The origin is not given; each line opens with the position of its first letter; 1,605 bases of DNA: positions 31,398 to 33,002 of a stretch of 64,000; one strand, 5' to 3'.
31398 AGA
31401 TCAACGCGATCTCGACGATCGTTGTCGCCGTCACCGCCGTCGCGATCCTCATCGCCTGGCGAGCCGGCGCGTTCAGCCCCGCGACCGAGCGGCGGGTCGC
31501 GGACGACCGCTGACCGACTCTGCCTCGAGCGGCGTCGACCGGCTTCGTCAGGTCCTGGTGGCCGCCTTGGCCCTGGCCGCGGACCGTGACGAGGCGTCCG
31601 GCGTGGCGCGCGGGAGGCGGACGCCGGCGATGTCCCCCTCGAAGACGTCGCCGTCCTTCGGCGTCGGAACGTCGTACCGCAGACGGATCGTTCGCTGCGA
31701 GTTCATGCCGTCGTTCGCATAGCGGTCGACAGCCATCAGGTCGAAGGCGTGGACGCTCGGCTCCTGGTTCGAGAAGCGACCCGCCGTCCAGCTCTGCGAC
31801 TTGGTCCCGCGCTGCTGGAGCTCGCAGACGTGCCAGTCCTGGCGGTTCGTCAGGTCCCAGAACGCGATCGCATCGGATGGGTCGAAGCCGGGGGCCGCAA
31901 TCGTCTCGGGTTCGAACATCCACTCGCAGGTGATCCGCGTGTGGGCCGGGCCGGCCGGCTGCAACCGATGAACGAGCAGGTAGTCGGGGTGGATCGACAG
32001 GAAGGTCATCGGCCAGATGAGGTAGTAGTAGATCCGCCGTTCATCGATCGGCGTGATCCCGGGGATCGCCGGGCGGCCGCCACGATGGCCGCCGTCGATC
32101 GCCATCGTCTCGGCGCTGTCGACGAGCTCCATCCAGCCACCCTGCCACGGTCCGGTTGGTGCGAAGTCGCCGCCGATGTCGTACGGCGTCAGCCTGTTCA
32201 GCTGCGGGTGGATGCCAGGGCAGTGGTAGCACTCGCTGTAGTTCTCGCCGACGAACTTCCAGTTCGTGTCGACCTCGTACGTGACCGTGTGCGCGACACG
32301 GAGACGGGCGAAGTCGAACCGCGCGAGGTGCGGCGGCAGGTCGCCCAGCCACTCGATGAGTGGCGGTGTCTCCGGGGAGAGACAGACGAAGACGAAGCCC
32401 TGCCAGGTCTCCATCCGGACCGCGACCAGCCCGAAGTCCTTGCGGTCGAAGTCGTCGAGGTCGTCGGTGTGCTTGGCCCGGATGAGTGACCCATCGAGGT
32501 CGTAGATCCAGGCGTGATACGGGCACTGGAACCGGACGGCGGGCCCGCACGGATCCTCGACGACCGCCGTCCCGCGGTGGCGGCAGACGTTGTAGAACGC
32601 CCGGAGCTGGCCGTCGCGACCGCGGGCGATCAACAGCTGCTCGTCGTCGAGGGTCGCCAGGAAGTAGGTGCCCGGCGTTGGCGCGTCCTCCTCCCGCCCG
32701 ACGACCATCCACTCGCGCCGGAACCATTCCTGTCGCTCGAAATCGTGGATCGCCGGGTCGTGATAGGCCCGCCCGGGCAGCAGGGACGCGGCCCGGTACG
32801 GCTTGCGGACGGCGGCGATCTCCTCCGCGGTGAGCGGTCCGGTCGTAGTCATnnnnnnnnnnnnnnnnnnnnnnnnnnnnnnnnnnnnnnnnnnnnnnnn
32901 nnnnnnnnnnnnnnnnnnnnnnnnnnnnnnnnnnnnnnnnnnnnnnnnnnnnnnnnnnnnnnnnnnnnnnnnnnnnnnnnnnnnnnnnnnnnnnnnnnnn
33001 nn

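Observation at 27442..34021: Rieske oxygenase alpha subunit ATGA-coupled to a GcvT-family folate protein, adjacent to a PotABCD-type importer: candidate N-methyl or quaternary-amine demethylation locus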

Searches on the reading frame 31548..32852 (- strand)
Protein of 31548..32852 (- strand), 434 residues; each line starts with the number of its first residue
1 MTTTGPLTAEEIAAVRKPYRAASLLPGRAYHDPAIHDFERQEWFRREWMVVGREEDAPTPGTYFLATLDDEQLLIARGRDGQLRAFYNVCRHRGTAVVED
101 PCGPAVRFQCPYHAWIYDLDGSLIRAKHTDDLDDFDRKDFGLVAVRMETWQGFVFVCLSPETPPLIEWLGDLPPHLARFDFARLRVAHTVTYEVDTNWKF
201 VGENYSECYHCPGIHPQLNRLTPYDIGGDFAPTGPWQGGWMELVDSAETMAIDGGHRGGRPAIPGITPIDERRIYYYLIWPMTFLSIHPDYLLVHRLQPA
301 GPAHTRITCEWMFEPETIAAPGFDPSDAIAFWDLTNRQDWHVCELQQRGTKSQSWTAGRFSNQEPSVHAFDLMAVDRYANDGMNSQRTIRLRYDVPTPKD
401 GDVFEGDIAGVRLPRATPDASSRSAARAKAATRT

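Call 6: search_protein_families(library=pfam, proteins=[window:31548-32852:-])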
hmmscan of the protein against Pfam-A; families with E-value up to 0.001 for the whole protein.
window:31548-32852:- (434 aa): 2 families
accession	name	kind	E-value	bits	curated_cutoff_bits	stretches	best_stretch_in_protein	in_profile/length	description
PF00848.25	Ring_hydroxyl_A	-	7.6e-47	160.3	24.9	1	181-378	1-206/208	Ring hydroxylating alpha subunit (catalytic domain)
PF00355.32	Rieske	-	5.7e-17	61.9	20.3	1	47-134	1-86/88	Rieske [2Fe-2S] domain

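Call 7: search_protein_families(library=ncbifam, proteins=[window:31548-32852:-])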
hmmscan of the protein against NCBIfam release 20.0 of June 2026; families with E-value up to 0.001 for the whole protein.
window:31548-32852:- (434 aa): 5 families
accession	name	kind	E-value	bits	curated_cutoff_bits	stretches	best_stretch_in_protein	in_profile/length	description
NF058607.1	GlBtMonoOxGbcA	equivalog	2e-62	211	670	2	14-229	22-237/420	glycine betaine monooxygenase oxygenase subunit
NF042946.1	3PPDioc_HcaE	equivalog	1.8e-30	106.3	830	1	28-215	19-214/450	3-phenylpropionate/cinnamic acid dioxygenase subunit alpha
TIGR03228.1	anthran_1_2_A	equivalog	2.6e-25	89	671.9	1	30-215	21-213/438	anthranilate 1,2-dioxygenase large subunit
NF041684.1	ant_diox_AndAc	equivalog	6.4e-25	87.6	750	1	13-215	11-222/418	anthranilate 1,2-dioxygenase large subunit AndAc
TIGR03229.1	benzo_1_2_benA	equivalog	9.2e-25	87.4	780.95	1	29-215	20-215/433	benzoate 1,2-dioxygenase large subunit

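Call 10: find_encoding_contigs(protein=window:31548-32852:-, flank=10000, max_places=5)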
Protein window:31548-32852:- (434 aa): no gene with exactly this product is on record in the collection.

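Call 11: find_homologous_proteins(query=window:31548-32852:-)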
Query window:31548-32852:- (434 aa): 7929 proteins with E <= 0.001 among 8000 candidates; the best 120 are listed.
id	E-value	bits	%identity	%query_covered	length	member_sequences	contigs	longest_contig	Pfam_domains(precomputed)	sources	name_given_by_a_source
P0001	5.6e-277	937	88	100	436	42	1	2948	PF00355.33,PF00848.26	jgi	jgi:glycine betaine catabolism A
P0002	3.5e-267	905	85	100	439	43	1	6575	PF00355.33,PF00848.26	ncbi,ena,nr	ncbi:MAG TPA: aromatic ring-hydroxylating dioxygenase subunit alpha [Candidatus Limnocylindrales bac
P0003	1.8e-262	889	83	99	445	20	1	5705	PF00355.33,PF00848.26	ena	-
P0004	5.1e-260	881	82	99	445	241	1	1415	PF00355.33,PF00848.26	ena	-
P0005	6.1e-259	877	83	99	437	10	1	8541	PF00355.33,PF00848.26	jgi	jgi:glycine betaine catabolism A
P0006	2.7e-258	875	82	99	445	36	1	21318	PF00355.33,PF00848.26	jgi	jgi:phenylpropionate dioxygenase-like ring-hydroxylating dioxygenase large terminal subunit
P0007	5.0e-256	868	82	99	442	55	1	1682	PF00355.33,PF00848.26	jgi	-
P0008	2.6e-254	862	81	98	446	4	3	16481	PF00355.33,PF00848.26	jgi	jgi:phenylpropionate dioxygenase-like ring-hydroxylating dioxygenase large terminal subunit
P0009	1.2e-247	840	79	99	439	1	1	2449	PF00355.33,PF00848.26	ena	-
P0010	9.7e-247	837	78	99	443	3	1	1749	PF00355.33,PF00848.26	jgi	jgi:phenylpropionate dioxygenase-like ring-hydroxylating dioxygenase large terminal subunit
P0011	3.2e-245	832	79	99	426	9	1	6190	PF00355.33,PF00848.26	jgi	jgi:Rieske 2Fe-2S family protein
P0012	3.6e-242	822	78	99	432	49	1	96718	PF00355.33,PF00848.26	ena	-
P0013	1.0e-241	821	79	95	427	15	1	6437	PF00355.33,PF00848.26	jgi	jgi:glycine betaine catabolism A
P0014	1.1e-241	821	79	95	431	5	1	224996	PF00355.33,PF00848.26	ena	-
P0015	1.4e-241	820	78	99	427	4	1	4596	PF00355.33,PF00848.26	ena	-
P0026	1.0e-237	808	76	99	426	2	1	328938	PF00355.33,PF00848.26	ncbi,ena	-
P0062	7.2e-213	726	75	97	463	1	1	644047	PF00355.33,PF00848.26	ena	-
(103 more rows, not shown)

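Call 12: search_solved_structures(query=window:31548-32852:-, max_evalue=0.00001)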
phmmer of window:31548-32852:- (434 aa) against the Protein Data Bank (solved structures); distinct sequences matched with E-value up to 0.00001: 31.
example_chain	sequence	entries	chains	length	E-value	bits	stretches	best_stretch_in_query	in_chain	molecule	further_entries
3vca_A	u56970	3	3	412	3.6e-48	167.7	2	29-225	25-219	Ring-hydroxylating dioxygenase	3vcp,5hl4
4qup_A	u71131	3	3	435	3.8e-48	167.6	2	29-225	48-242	Monoxygenase; demethylase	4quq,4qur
3n0q_A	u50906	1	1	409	8.1e-47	163.2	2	18-226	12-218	Putative aromatic-ring hydroxylating dioxygenase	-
6y8j_A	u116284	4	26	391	7.4e-35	123.8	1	26-217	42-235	Carnitine monooxygenase oxygenase subunit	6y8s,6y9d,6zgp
6y9c_A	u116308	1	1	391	1.3e-33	119.7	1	26-217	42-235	Carnitine monooxygenase oxygenase subunit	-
3gzx_A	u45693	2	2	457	3.7e-29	105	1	25-212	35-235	Biphenyl dioxygenase subunit alpha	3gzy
5xbp_A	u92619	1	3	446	7.1e-29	104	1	31-221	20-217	3NT oxygenase alpha subunit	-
9jp5_A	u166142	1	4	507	1.8e-28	102.7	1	23-218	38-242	Phthalate 3,4-dioxygenase alpha subunit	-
2bmo_A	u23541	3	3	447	3e-28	102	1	32-217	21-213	OXYGENASE-ALPHA NBDO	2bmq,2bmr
2b1x_A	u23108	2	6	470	3e-28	101.9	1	25-219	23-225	naphthalene dioxygenase large subunit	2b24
4hjl_A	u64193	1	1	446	7.2e-28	100.7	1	32-217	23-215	Naphthalene 1,2-dioxygenase subunit alpha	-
1eg9_A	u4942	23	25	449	7.3e-28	100.7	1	32-217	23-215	PROTEIN (NAPHTHALENE 1,2-DIOXYGENASE ALPHA SUBUNIT) | NAPHTHALENE 1,2-DIOXYGENASE | NAPHTHALENE 1,2-DIOXYGENASE ALPHA SUBUNIT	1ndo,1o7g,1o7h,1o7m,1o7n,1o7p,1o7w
2hmj_A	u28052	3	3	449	7.5e-28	100.7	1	32-217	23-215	Naphthalene 1,2-dioxygenase alpha subunit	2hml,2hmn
1uli_A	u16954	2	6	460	8.6e-28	100.5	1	24-212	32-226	biphenyl dioxygenase large subunit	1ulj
5aeu_A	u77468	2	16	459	1.1e-27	100.1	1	22-211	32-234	BIPHENYL DIOXYGENASE SUBUNIT ALPHA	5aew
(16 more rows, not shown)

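Call 14: find_encoding_contigs(protein=P0026, flank=10000, max_places=2)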
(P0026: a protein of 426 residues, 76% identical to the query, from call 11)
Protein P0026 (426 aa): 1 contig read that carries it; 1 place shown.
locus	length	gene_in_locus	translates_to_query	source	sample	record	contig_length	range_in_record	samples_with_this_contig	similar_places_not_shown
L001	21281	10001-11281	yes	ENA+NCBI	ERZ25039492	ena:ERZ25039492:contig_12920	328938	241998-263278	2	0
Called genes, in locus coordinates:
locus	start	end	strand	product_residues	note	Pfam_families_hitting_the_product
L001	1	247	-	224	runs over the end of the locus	-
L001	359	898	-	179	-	PF04542:Sigma70_r2, PF08281:Sigma70_r4_2, PF04545:Sigma70_r4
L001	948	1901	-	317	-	-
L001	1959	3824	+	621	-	PF02628:COX15-CtaA, PF01040:UbiA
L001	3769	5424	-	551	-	-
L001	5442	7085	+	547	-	PF00753:Lactamase_B, PF12706:Lactamase_B_2 (weak), PF16661:Lactamase_B_6 (faint), PF10996:Beta-Casp, PF07521:RMMBL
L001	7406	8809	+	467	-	PF06253:MTTB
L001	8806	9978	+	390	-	PF01571:GCV_T, PF08669:GCV_T_C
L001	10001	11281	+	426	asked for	PF00355:Rieske, PF00848:Ring_hydroxyl_A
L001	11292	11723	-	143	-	PF00999:Na_H_Exchanger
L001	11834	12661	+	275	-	-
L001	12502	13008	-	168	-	PF00528:BPD_transp_1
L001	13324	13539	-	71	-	-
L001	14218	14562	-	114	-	-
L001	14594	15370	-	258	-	PF13343:SBP_bac_6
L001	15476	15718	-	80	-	PF08402:TOBE_2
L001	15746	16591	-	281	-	PF00005:ABC_tran, PF13304:AAA_21 (faint)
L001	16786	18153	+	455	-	-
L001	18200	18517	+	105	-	-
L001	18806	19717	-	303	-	PF03372:Exo_endo_phos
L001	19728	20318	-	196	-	PF18462:DUF5612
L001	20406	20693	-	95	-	PF01842:ACT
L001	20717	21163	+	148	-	PF03960:ArsC (weak)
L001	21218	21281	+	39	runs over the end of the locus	-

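Call 15: find_encoding_contigs(protein=P0062, flank=10000, max_places=2)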
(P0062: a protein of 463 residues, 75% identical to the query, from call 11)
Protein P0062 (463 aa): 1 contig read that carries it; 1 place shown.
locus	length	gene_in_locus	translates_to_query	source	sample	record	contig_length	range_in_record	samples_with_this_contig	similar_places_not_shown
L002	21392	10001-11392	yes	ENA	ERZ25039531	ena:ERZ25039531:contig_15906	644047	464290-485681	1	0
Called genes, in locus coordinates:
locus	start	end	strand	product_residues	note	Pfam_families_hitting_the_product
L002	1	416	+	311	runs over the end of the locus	-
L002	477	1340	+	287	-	PF10418:DHODB_Fe-S_bind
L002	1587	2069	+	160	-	PF01180:DHO_dh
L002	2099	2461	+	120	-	PF01180:DHO_dh, PF03060:NMO, PF00977:His_biosynth (weak)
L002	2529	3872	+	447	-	-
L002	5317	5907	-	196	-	-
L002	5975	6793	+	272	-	PF01040:UbiA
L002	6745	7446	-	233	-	-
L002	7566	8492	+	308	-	PF10996:Beta-Casp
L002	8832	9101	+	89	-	-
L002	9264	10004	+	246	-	PF01571:GCV_T, PF08669:GCV_T_C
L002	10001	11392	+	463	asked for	PF00355:Rieske, PF00848:Ring_hydroxyl_A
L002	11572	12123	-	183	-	PF00528:BPD_transp_1 (weak)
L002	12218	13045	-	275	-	PF00528:BPD_transp_1 (weak)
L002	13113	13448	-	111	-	PF13416:SBP_bac_8 (weak)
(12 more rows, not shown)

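Call 16: find_encoding_contigs(protein=P0014, flank=10000, max_places=2)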
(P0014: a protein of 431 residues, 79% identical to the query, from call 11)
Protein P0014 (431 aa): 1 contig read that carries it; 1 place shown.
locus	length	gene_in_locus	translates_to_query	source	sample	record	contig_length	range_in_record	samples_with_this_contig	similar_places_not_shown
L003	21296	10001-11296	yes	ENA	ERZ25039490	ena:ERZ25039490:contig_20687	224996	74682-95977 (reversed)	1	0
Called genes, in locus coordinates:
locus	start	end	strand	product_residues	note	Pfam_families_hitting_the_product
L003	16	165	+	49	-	-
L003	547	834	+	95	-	-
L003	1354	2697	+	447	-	PF02628:COX15-CtaA, PF01040:UbiA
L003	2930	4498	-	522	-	-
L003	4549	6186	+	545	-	PF00753:Lactamase_B, PF16661:Lactamase_B_6 (faint), PF12706:Lactamase_B_2 (weak), PF10996:Beta-Casp, PF07521:RMMBL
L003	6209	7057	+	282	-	-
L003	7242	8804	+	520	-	PF06253:MTTB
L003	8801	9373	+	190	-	PF01571:GCV_T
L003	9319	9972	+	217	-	PF01571:GCV_T, PF08669:GCV_T_C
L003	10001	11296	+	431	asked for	PF00355:Rieske, PF00848:Ring_hydroxyl_A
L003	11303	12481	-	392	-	PF00999:Na_H_Exchanger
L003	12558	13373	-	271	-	PF00528:BPD_transp_1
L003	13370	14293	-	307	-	PF00528:BPD_transp_1 (weak)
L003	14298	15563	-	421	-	PF01547:SBP_bac_1, PF13416:SBP_bac_8, PF13343:SBP_bac_6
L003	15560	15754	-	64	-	PF08402:TOBE_2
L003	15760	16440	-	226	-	PF00005:ABC_tran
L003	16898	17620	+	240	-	-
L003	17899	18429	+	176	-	PF08239:SH3_3 (weak)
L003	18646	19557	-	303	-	PF03372:Exo_endo_phos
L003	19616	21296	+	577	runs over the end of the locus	PF00266:Aminotran_5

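Call 29: search_dna_similar(query=window:31548-32852:-, collection=plasmids, mode=protein, max_rows=30)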
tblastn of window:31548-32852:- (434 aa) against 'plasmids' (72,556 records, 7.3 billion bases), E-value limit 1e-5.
Records with a match: 976; places in all: 1464; records where one place covers at least 80% of the query: 289.
Best place of each record, by identity: <60% 976.
By first word of the organism name: Rhizobium 140; Sinorhizobium 88; Phaeobacter 66; Rhodococcus 62; Pseudosulfitobacter 40; Paracoccus 31; Sphingobium 30; Pseudomonas 27; Azospirillum 24; Burkholderia 23; and 128 more.
By predicted mobility (MOB-suite, as given by PLSDB): non-mobilizable 554; conjugative 307; mobilizable 115.
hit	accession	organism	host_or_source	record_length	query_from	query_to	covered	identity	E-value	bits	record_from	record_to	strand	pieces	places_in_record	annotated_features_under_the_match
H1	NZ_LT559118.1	Nonomuraea gerenzanensis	-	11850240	23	393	85%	35.3%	2e-62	226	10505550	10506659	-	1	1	none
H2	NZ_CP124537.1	Fuscovulum ytuae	pure culture,sediment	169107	25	370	80%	35.2%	4e-48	184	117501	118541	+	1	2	aromatic ring-hydroxylating dioxygenase subunit alpha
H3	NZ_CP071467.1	Priestia megaterium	whole organism,Hypersaline environment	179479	20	358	78%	35.1%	2e-69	246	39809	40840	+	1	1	aromatic ring-hydroxylating dioxygenase subunit alpha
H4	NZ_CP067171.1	Paracoccus aestuarii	cell culture,isolated from tidal flat ...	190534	6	387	88%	30.9%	3e-42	166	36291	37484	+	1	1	aromatic ring-hydroxylating dioxygenase subunit alpha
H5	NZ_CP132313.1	Shinella zoogloeoides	Homo sapiens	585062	8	387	88%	31.1%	1e-42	167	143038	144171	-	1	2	ring-hydroxylating oxygenase subunit alpha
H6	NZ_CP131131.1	Shinella zoogloeoides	isolate,Activated charcoal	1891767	8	380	86%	31.6%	8e-43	168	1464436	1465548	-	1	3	none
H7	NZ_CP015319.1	Mesorhizobium amorphae CCNWGS0123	Robinia pseudoacacia,cell culture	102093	8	399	90%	29.9%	1e-41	164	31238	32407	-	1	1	ring-hydroxylating oxygenase subunit alpha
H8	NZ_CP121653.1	Rhizobium sp. CB3171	Calliandra calothyrsus,cell culture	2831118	8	380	86%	31.3%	4e-39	157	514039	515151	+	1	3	record has no annotation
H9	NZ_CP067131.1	Paracoccus seriniphilus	cell culture,washing water of Bugula ...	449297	10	398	90%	30.0%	6e-44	171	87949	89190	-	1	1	aromatic ring-hydroxylating dioxygenase subunit alpha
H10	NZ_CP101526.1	Burkholderia arboris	mixed culture,soil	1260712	17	379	84%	31.7%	6e-39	157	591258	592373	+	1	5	none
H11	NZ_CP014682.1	Kozakia baliensis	Ragi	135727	18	378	83%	31.7%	3e-41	163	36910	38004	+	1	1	SRPBCC family protein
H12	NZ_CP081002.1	Sphingobium sp. V4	cell culture,soil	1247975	1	364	84%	31.4%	2e-39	158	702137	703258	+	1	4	record has no annotation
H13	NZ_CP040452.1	Halomonas sp. PA16-9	-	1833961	25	397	86%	30.6%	3e-47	181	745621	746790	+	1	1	none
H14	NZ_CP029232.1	Sinorhizobium fredii CCBAU 45436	Glycine max,cell culture,plant root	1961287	22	379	82%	31.8%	1e-44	173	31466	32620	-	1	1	record has no annotation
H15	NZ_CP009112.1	Rhodococcus opacus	soil sample, Enrichment culture with ...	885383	7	358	81%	32.3%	2e-41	164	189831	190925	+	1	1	aromatic ring-hydroxylating dioxygenase subunit alpha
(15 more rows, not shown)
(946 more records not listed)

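Call 30: get_annotated_region(hit=H3, flank=8000)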
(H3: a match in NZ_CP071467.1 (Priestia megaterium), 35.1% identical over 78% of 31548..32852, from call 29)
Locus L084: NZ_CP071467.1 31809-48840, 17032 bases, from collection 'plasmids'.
description: Priestia megaterium strain H2 plasmid punamed1, complete sequence
organism: Priestia megaterium (NCBI taxid 1404)
taxonomy: Bacteria; Bacillota; Bacilli; Bacillales; Bacillaceae; Priestia; Priestia megaterium
host: -; source: whole organism,Hypersaline environment; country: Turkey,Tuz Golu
typing (MOB-suite, as given by PLSDB): mobilizable; replicon rep_cluster_385; relaxase MOBP
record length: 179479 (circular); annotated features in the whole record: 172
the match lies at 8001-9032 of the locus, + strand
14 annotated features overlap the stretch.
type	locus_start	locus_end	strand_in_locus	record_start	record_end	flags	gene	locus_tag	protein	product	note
CDS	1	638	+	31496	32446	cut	trxB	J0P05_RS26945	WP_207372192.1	thioredoxin-disulfide reductase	-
CDS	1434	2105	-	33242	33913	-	-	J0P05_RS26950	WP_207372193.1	GNAT family N-acetyltransferase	-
CDS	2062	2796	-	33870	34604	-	-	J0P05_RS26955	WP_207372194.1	GNAT family N-acetyltransferase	-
CDS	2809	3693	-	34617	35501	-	-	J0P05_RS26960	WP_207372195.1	carbon-nitrogen hydrolase family protein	-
CDS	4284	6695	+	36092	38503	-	-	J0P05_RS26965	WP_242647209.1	FAD-dependent oxidoreductase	-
CDS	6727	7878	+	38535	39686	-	solA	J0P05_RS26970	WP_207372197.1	N-methyl-L-tryptophan oxidase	-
CDS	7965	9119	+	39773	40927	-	-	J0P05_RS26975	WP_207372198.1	aromatic ring-hydroxylating dioxygenase subunit alpha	-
CDS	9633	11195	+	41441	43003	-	-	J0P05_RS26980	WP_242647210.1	BCCT family transporter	GO:0071705 - nitrogen compound transport [Evidence IEA]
CDS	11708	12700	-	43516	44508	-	-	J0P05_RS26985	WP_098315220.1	NAD(P)/FAD-dependent oxidoreductase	-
CDS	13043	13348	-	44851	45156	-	-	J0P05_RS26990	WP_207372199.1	iron-sulfur cluster biosynthesis family protein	-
CDS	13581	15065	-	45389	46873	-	gcvPB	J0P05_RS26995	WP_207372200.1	aminomethyl-transferring glycine dehydrogenase subunit GcvPB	GO:0006546 - glycine catabolic process [Evidence IEA]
CDS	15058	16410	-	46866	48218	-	gcvPA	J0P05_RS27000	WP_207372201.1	aminomethyl-transferring glycine dehydrogenase subunit GcvPA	GO:0006546 - glycine catabolic process [Evidence IEA]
CDS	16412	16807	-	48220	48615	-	gcvH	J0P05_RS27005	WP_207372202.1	glycine cleavage system protein GcvH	GO:0019464 - glycine decarboxylation via glycine cleavage system [Evidence IEA]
CDS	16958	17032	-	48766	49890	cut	gcvT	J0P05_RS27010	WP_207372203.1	glycine cleavage system aminomethyltransferase GcvT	GO:0019464 - glycine decarboxylation via glycine cleavage system [Evidence IEA]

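Call 31: get_annotated_region(hit=H1, flank=8000)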
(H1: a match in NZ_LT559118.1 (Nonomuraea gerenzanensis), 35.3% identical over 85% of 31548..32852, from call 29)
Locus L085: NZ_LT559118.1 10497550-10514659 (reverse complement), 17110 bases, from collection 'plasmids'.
description: Nonomuraea gerenzanensis isolate nono1 plasmid I, complete sequence
organism: Nonomuraea gerenzanensis (NCBI taxid 93944)
taxonomy: Bacteria; Actinomycetota; Actinomycetes; Streptosporangiales; Streptosporangiaceae; Nonomuraea; Nonomuraea gerenzanensis
host: -; source: -; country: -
typing (MOB-suite, as given by PLSDB): non-mobilizable
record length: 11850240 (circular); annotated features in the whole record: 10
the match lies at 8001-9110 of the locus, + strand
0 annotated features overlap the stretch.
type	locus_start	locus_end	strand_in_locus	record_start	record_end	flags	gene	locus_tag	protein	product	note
